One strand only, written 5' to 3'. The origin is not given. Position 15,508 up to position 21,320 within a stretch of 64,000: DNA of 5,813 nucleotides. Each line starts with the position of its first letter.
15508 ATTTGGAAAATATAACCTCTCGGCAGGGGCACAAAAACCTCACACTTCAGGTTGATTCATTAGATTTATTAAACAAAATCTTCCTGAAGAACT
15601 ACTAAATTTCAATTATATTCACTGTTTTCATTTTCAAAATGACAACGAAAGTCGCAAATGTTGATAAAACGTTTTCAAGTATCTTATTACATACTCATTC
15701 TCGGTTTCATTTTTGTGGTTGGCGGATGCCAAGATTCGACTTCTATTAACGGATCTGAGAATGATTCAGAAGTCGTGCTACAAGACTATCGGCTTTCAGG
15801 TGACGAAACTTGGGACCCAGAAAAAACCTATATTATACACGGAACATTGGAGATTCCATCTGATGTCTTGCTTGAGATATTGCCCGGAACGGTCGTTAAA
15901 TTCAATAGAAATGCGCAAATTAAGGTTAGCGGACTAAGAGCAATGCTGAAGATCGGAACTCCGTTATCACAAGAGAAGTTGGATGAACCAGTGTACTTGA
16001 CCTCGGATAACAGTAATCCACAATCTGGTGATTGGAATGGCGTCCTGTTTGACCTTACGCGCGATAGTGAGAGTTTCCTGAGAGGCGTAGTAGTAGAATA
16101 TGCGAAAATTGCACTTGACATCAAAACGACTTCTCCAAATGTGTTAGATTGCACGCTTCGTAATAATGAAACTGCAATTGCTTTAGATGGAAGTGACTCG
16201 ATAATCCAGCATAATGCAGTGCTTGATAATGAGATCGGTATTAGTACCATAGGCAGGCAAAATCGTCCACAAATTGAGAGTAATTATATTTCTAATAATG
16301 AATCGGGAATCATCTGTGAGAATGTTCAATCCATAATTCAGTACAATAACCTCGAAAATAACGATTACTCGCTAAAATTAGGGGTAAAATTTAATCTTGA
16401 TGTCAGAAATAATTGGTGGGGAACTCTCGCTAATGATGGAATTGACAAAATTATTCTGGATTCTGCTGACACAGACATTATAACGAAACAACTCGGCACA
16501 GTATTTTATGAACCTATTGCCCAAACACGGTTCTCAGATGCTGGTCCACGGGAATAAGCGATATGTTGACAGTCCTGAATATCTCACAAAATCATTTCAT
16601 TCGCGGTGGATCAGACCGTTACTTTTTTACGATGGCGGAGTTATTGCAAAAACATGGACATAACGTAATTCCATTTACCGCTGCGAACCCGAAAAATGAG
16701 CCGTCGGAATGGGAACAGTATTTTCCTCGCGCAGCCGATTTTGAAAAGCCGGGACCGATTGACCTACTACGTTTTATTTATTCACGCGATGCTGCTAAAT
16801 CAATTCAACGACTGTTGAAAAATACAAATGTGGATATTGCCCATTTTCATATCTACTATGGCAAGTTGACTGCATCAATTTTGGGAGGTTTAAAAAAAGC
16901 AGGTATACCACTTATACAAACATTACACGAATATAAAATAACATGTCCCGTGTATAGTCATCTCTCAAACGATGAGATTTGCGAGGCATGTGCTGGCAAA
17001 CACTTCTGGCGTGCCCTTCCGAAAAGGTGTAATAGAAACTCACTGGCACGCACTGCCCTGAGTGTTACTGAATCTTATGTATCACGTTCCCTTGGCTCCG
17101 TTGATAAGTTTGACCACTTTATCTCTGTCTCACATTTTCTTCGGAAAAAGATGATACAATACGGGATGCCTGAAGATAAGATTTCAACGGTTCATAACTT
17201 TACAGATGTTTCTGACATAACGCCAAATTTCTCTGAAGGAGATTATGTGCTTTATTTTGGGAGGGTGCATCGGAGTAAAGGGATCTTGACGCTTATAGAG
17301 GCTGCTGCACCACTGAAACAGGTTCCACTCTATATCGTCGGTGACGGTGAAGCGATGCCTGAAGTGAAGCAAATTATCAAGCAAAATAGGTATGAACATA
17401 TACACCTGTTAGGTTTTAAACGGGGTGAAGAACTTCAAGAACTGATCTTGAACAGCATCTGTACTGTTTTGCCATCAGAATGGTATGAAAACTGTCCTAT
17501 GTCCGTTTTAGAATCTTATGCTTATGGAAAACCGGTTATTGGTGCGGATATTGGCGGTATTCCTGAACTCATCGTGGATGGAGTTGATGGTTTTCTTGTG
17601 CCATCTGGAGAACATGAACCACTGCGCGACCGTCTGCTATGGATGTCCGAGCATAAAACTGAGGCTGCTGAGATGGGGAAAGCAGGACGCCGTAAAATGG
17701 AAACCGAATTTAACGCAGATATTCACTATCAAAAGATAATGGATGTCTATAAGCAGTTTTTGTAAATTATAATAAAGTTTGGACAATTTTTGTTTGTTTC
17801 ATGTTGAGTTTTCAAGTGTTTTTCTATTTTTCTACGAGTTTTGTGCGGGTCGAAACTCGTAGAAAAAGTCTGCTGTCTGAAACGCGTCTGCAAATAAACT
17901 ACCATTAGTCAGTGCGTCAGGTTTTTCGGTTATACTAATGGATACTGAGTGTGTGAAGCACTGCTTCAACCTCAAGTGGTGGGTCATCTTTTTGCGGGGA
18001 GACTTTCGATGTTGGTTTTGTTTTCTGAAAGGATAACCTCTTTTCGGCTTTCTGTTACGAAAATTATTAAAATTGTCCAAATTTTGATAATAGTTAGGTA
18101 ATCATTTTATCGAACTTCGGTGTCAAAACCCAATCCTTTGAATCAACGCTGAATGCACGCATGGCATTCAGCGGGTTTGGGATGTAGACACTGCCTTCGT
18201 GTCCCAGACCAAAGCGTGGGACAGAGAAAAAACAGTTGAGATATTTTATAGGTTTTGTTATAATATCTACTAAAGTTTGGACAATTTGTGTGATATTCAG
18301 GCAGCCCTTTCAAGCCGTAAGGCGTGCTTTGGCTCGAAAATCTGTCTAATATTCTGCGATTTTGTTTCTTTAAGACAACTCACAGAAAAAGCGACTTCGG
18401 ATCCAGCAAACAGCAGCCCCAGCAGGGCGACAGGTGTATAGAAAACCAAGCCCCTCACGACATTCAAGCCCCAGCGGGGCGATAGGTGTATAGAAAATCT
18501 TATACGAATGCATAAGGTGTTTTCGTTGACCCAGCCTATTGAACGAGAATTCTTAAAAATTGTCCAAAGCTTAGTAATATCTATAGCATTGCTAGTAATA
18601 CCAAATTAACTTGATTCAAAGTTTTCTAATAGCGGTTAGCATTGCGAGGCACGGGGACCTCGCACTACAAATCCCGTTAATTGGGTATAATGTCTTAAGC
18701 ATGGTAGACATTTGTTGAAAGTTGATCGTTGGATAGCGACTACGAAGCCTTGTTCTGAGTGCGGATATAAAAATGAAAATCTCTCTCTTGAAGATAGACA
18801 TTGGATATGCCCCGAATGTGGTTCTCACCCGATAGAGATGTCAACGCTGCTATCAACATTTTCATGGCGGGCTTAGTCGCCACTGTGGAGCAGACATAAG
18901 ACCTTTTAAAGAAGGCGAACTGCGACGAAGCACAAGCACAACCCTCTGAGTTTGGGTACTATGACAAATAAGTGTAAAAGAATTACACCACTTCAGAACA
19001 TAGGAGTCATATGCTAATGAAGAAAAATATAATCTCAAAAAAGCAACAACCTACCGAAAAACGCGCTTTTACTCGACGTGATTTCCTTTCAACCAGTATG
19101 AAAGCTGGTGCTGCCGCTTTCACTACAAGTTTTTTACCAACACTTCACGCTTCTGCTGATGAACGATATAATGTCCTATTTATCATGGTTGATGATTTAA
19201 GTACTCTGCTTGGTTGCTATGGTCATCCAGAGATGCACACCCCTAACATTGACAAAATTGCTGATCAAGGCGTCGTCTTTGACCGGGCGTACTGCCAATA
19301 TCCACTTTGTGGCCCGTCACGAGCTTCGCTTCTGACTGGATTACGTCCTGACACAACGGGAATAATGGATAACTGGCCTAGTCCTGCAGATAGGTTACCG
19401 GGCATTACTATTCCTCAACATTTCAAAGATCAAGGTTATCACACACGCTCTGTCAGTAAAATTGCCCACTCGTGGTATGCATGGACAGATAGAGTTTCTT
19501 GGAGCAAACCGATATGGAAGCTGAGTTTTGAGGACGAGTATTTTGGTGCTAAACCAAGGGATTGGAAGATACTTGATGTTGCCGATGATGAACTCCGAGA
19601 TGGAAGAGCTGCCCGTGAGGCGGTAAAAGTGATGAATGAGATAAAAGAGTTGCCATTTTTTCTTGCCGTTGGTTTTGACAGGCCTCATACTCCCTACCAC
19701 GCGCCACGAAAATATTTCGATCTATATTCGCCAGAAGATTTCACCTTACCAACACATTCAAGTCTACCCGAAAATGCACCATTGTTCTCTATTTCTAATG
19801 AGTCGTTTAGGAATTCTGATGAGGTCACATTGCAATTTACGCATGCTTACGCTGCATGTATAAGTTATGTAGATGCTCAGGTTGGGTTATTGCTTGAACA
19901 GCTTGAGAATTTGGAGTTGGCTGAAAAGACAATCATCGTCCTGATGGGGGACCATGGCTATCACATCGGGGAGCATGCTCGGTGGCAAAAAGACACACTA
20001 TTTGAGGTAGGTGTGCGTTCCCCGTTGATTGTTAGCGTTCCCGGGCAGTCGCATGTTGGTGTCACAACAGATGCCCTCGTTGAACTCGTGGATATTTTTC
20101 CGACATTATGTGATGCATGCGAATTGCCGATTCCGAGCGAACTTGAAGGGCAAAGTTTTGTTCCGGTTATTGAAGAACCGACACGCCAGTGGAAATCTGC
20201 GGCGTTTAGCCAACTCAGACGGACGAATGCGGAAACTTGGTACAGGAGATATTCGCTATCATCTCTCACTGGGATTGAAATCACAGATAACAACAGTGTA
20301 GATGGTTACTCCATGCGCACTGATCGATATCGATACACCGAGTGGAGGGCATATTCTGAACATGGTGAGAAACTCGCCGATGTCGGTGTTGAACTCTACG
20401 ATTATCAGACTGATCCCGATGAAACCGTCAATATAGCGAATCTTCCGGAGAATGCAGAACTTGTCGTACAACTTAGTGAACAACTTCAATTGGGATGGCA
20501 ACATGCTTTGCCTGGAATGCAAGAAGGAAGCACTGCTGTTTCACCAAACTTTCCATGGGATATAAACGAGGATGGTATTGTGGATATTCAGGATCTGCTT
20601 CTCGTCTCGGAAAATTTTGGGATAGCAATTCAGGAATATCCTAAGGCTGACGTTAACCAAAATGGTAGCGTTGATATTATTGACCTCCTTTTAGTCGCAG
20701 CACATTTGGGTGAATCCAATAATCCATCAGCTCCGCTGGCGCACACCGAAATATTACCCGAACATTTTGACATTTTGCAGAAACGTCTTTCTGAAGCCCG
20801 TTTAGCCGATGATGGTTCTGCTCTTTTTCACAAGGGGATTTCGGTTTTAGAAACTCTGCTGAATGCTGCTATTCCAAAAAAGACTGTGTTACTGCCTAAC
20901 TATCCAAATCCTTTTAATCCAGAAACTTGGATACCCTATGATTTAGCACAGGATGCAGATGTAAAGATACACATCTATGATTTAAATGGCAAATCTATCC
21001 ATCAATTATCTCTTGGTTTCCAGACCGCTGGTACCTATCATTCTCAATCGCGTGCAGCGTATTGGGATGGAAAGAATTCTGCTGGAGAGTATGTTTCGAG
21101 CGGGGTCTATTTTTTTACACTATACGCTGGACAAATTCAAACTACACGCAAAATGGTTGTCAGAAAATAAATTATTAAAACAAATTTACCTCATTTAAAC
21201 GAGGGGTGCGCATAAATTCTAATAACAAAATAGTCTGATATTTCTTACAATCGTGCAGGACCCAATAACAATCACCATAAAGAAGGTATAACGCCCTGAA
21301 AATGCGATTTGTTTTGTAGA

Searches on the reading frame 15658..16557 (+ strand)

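Call 46: search_protein_families(library=pfam, proteins=[window:15658-16557:+], max_evalue=0.00001)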
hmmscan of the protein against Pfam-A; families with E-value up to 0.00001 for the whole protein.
window:15658-16557:+ (299 aa): 2 families
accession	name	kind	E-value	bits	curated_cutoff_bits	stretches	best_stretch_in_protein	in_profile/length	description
PF13229.12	Beta_helix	-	4e-08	33.5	25.9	1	149-252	45-156/158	Right handed beta helix region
PF05048.19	NosD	-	5.1e-08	33.1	23.6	1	159-240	69-154/212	Periplasmic copper-binding protein (NosD)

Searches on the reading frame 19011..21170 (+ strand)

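Call 46: search_protein_families(library=pfam, proteins=[window:19011-21170:+], max_evalue=0.00001)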
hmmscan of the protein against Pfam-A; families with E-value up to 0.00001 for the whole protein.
window:19011-21170:+ (719 aa): 7 families
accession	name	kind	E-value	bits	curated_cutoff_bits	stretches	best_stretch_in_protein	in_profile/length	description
PF00884.28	Sulfatase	-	1.2e-45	156.6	25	1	54-369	2-298/301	Sulfatase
PF16347.10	SGSH_C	-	1.1e-18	68.3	29.3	1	320-493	1-149/154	N-sulphoglucosamine sulphohydrolase, C-terminal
PF01663.27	Phosphodiest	-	4.7e-11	43.3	23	1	74-317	18-221/342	Type I phosphodiesterase / nucleotide pyrophosphatase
PF00404.24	Dockerin_1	-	4e-09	37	22.9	1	517-566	3-56/57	Dockerin type I domain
PF13860.13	FlgD_ig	-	1.6e-08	34.8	27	1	643-706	16-75/79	FlgD Ig-like domain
PF18962.6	Por_Secre_tail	-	3.5e-06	27.7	27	0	631-717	2-75/75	Secretion system C-terminal sorting domain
PF02995.22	DUF229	-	5.6e-06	25.8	25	0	275-326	301-352/496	Protein of unknown function (DUF229)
